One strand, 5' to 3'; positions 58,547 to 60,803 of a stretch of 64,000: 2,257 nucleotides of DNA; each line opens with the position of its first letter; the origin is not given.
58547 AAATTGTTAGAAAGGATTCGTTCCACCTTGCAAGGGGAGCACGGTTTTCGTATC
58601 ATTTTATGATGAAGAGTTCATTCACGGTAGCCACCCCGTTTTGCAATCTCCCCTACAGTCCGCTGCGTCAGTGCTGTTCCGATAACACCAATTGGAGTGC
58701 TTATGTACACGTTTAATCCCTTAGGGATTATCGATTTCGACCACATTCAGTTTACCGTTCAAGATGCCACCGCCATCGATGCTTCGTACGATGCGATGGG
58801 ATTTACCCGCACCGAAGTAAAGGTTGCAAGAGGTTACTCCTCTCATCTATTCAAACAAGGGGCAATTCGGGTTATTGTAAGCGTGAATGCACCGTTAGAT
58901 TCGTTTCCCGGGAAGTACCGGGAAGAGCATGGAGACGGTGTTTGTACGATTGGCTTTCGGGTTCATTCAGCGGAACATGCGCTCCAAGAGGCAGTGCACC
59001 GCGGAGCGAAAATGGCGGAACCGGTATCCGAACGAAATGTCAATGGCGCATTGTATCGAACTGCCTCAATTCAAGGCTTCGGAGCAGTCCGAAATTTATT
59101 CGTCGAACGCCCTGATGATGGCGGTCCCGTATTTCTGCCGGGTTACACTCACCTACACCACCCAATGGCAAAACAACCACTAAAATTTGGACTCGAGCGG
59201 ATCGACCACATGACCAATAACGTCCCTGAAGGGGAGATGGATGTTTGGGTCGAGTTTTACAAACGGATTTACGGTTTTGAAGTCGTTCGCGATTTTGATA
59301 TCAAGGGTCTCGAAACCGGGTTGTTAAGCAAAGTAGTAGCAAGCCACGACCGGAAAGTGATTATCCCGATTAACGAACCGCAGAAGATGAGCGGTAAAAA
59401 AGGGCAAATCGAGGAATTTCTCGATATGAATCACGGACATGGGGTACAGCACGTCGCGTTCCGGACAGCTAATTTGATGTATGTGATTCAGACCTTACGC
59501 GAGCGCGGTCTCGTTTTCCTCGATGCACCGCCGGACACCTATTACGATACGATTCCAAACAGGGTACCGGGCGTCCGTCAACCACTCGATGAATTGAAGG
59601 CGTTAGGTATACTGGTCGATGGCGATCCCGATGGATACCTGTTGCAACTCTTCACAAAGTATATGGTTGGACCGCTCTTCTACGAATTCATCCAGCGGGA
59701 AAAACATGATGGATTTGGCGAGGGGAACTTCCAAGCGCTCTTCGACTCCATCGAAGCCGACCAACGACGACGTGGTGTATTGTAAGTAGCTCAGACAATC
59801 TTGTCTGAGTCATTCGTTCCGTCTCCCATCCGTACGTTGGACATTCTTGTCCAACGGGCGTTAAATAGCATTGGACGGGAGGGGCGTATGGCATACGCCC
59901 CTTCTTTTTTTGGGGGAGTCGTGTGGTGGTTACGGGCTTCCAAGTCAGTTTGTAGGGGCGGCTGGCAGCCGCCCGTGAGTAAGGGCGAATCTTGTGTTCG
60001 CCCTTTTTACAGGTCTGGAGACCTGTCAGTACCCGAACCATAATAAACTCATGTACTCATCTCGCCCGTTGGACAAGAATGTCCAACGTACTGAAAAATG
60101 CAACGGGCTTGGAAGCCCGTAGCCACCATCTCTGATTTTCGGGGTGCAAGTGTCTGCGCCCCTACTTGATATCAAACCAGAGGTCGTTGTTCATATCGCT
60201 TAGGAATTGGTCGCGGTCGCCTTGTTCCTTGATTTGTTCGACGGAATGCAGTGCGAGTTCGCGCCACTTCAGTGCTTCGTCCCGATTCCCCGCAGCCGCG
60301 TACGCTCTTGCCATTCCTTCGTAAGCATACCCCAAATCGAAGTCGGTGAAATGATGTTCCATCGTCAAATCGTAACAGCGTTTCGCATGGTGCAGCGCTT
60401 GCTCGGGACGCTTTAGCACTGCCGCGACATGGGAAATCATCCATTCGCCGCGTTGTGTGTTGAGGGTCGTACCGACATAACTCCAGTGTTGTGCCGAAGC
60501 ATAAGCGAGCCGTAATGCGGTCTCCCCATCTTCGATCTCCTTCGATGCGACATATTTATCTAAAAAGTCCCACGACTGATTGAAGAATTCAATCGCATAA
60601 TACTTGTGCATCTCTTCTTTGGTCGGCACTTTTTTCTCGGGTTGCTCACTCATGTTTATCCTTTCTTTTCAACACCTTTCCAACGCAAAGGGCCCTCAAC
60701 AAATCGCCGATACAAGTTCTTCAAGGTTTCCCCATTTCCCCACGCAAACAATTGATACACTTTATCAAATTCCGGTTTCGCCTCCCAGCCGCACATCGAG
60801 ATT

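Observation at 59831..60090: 260-bp MITE-like element with perfect 29-bp terminal inverted repeats in a convergent intergenic region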

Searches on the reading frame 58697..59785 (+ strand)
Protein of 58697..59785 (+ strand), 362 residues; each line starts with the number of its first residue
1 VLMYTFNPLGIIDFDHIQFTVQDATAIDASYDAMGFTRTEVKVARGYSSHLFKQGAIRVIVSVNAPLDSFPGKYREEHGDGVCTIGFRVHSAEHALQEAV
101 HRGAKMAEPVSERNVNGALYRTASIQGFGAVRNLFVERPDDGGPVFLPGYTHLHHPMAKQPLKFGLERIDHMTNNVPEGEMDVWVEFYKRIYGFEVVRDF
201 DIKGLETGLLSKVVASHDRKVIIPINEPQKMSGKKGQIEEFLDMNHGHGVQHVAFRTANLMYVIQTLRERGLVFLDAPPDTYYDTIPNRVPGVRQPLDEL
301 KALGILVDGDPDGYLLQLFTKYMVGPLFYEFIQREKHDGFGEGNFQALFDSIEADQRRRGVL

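Call 19: search_protein_families(library=pfam, proteins=[window:58697-59785:+])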
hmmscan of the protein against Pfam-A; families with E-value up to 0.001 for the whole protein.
window:58697-59785:+ (362 aa): 4 families
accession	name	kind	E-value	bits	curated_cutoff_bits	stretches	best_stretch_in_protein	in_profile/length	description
PF14696.12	Glyoxalase_5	-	6.2e-21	75.5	27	1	7-142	3-130/139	Hydroxyphenylpyruvate dioxygenase, HPPD, N-terminal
PF00903.31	Glyoxalase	-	2.6e-13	50.9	20.6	1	168-317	1-120/121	Glyoxalase/Bleomycin resistance protein/Dioxygenase superfamily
PF13669.12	Glyoxalase_4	-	3.1e-10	40.7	27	0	15-108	1-95/109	Glyoxalase/Bleomycin resistance protein/Dioxygenase superfamily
PF13468.12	Glyoxalase_3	-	0.00067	20.2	25.1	0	238-272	69-100/176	Glyoxalase-like domain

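Call 38: find_encoding_contigs(protein=window:58697-59782:+, flank=10000, max_places=10)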
Protein seq(362 aa) (362 aa): no gene with exactly this product is on record in the collection.

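Call 39: find_encoding_contigs(protein=window:58703-59782:+, flank=10000, max_places=10)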
Protein seq(360 aa) (360 aa): 1 contig read that carries it; 1 place shown.
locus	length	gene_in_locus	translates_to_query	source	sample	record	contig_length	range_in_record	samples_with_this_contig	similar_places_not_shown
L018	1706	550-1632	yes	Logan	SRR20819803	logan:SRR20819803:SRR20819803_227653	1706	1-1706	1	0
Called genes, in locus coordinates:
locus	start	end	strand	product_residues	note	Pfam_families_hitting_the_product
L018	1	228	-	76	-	?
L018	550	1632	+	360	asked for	PF14696:Glyoxalase_5, PF13669:Glyoxalase_4 (faint), PF00903:Glyoxalase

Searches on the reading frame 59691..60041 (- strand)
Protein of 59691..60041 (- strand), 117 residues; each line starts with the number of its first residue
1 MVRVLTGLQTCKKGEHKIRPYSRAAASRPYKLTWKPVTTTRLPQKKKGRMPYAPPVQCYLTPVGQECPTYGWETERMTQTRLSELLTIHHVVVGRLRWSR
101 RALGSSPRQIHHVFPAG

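Call 71: search_protein_families(library=pfam, proteins=[window:59691-60041:-], max_evalue=0.001)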
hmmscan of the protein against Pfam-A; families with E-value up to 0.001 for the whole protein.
window:59691-60041:- (117 aa): 0 families

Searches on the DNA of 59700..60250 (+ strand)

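Call 10: search_rna_families(source=window, start=59700, end=60250, threshold=evalue, max_evalue=10)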
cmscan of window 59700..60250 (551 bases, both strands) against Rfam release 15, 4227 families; matches with E-value up to 10: 7.
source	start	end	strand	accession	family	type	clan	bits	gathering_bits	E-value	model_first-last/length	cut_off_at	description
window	60056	60123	+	RF03163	c4-a1b1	Gene; antisense;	CL00128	19.9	46.7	0.012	1-53/53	no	a1, b1 targets of C4 antisense RNA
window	59842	59916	+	RF00519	suhB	Gene; sRNA;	CL00108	16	41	1.1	1-77/77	no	Makes More Granules Regulator RNA (mmgR)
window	59812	59922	+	RF01085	TLS-PK4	Cis-reg;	-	15.8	80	0.75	1-118/118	no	Pseudoknot of tRNA-like structure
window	60107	60163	+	RF01519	CC0196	Gene; sRNA;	-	15.3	35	0.7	1-58/58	no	Caulobacter sRNA CC0196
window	59781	59843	-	RF02657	sot2652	Gene; sRNA;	-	14.4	61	0.85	105-166/187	no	Sense overlapping transcript RNA 2652 (sot)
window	60094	60139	+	RF01394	isrK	Gene; sRNA;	-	14.4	50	1.3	1-77/77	no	isrK Hfq binding RNA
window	60107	60229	-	RF02170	PVT1_7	Gene; lncRNA;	-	14.4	80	2.2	1-137/137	no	Pvt1 oncogene conserved region 7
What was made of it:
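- On Rfam RNA families: At the E-value threshold the top score is 19.9 bits (c4-a1b1) against a gathering score of 46.7 (call 10).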

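Call 61: search_dna_similar(query=window:59786-60165:+, collection=plasmids, mode=distant, max_evalue=0.01, max_rows=10)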
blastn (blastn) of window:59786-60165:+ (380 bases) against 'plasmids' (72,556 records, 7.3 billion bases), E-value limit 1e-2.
No match.

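Call 62: search_dna_similar(query=window:59786-60165:+, collection=phages, mode=distant, max_evalue=0.01, max_rows=10)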
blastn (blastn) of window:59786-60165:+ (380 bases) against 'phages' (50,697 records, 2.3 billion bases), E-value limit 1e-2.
No match.
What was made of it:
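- Tried and rejected: (5) BLAST of the whole spacer against plasmids and phages gave nothing (calls 61, 62).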

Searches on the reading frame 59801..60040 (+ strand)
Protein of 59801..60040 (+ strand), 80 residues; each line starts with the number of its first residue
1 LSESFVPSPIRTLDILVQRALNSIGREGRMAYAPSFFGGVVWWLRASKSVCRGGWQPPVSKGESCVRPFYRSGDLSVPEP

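Call 71: search_protein_families(library=pfam, proteins=[window:59801-60040:+], max_evalue=0.001)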
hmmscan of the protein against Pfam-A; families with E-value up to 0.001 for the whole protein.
window:59801-60040:+ (80 aa): 0 families

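Call 72: find_encoding_contigs(protein=window:59831-60040:+, flank=5000, max_places=10)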
Protein window:59831-60040:+ (70 aa): no gene with exactly this product is on record in the collection.
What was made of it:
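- Tried and rejected: (4) Looking up a partial ORF across the interior, to find a Logan contig covering 59861-60062, found nothing on record (call 72).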

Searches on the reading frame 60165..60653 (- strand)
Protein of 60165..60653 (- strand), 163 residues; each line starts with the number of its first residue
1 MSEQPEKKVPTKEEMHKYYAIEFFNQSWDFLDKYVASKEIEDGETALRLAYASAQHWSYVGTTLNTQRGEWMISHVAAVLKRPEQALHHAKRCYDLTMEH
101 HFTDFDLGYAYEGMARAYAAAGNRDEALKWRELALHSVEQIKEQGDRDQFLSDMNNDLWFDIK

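Call 16: find_encoding_contigs(protein=window:60165-60653:-, flank=10000, max_places=6)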
Protein window:60165-60653:- (163 aa): 1 contig read that carries it; 1 place shown.
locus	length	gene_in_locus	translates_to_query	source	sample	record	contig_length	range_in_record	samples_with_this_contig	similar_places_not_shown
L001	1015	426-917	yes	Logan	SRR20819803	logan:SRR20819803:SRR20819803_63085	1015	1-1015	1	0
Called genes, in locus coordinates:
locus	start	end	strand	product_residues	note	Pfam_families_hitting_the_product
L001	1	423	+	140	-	?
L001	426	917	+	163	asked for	-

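Call 19: search_protein_families(library=pfam, proteins=[window:60165-60653:-])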
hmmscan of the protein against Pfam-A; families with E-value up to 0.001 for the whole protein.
window:60165-60653:- (163 aa): 0 families

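Call 27: find_homologous_proteins(query=window:60165-60653:-)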
Query window:60165-60653:- (163 aa): 48 proteins with E <= 0.001 among 178 candidates.
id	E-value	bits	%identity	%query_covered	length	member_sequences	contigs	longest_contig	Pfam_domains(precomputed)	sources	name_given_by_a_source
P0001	7.4e-107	372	100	100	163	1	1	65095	-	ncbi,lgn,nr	ncbi:MAG: hypothetical protein OEM52_00555 [bacterium]|nr:hypothetical protein [bacterium]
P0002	1.7e-36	144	46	99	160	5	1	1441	-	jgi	jgi:hypothetical protein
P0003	4.1e-36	142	47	98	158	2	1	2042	-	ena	-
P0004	4.8e-36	142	45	96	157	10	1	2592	-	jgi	jgi:hypothetical protein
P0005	2.7e-34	136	45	94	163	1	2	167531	-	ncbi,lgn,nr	ncbi:MAG TPA: hypothetical protein VH186_29250 [Chloroflexia bacterium]|nr:hypothetical protein [Chl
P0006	1.1e-32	131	43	97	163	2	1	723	-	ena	-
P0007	1.1e-29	121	44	95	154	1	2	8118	-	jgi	jgi:hypothetical protein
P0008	6.1e-23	99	38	91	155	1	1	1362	-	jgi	jgi:hypothetical protein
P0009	1.8e-22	98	41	90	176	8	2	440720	-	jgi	jgi:hypothetical protein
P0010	6.6e-22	96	40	97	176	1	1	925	-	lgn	-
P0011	5.8e-21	93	39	90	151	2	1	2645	-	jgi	-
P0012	1.1e-19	89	39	94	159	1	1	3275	-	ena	-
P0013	1.9e-18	85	45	66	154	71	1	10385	-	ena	-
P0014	1.9e-18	85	44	66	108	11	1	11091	-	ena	-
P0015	2.3e-18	85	39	91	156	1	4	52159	-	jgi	jgi:hypothetical protein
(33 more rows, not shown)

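Call 52: list_cluster_members(proteins=[P0001, P0049, P0053, P0054, P0076, P0081, P0085, P0097, P0105, P0126])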
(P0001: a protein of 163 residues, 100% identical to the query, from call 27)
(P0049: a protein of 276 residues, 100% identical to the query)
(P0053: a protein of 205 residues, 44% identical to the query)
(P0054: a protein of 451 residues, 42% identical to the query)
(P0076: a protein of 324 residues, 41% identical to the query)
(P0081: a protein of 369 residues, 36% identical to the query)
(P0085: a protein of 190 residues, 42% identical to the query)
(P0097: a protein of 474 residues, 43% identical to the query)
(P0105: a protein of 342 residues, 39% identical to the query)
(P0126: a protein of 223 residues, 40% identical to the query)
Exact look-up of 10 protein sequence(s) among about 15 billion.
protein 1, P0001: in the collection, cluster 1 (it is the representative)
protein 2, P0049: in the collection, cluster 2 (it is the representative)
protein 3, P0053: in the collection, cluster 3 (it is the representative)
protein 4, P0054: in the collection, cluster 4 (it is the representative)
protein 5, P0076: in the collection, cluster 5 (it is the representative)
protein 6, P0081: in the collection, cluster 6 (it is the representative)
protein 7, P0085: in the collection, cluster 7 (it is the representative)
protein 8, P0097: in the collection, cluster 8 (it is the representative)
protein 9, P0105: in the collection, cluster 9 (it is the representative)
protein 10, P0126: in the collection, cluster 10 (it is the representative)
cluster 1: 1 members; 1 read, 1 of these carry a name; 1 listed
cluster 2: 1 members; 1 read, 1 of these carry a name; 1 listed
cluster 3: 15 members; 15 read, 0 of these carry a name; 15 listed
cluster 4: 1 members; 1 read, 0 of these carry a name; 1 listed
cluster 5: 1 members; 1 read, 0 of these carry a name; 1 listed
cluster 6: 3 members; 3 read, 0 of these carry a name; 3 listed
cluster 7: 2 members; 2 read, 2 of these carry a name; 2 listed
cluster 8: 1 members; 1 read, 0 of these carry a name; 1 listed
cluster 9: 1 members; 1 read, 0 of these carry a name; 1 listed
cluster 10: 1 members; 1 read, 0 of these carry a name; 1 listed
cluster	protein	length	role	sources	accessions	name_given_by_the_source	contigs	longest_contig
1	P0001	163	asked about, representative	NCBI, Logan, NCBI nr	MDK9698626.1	MAG: hypothetical protein OEM52_00555 [bacterium] | hypothetical protein [bacterium]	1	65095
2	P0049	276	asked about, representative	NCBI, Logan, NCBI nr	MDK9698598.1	MAG: T9SS type A sorting domain-containing protein [bacterium] | T9SS type A sorting domain-containing protein [bacterium]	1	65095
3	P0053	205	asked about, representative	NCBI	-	-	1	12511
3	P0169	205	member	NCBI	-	-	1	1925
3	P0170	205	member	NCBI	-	-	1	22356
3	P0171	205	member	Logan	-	-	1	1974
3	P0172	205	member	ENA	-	-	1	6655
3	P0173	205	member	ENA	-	-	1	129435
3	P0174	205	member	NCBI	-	-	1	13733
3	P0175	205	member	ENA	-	-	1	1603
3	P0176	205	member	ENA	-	-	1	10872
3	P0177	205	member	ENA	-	-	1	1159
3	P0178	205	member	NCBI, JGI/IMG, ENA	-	-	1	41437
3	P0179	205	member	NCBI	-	-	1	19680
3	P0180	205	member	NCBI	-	-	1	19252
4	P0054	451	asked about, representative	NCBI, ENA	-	-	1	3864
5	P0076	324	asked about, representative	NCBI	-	-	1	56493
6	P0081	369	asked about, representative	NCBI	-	-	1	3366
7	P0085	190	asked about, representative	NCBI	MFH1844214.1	MAG: T9SS type A sorting domain-containing protein, partial [bacterium]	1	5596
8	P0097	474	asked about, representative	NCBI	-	-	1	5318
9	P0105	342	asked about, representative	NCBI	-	-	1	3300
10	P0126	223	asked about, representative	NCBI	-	-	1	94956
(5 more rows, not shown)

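Call 63: find_encoding_contigs(protein=P0004, flank=5000, max_places=3)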
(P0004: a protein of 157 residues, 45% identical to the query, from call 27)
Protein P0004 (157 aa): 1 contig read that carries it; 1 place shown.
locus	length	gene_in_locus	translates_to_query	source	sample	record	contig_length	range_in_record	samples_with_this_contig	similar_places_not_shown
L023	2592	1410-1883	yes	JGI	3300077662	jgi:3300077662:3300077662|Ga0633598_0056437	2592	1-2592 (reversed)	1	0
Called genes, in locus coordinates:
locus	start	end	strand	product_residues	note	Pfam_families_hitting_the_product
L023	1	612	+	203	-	?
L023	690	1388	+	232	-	PF18912:DZR_2 (weak)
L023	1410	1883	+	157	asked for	-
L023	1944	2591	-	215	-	?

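Call 64: find_encoding_contigs(protein=P0003, flank=5000, max_places=3)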
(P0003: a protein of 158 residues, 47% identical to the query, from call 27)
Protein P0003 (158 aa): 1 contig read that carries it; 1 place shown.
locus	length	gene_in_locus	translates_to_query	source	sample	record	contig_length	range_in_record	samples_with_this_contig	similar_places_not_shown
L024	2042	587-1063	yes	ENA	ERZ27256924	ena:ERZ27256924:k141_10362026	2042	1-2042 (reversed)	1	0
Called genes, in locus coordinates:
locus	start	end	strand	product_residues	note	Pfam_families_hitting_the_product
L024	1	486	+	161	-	?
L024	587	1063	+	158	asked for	-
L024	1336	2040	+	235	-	?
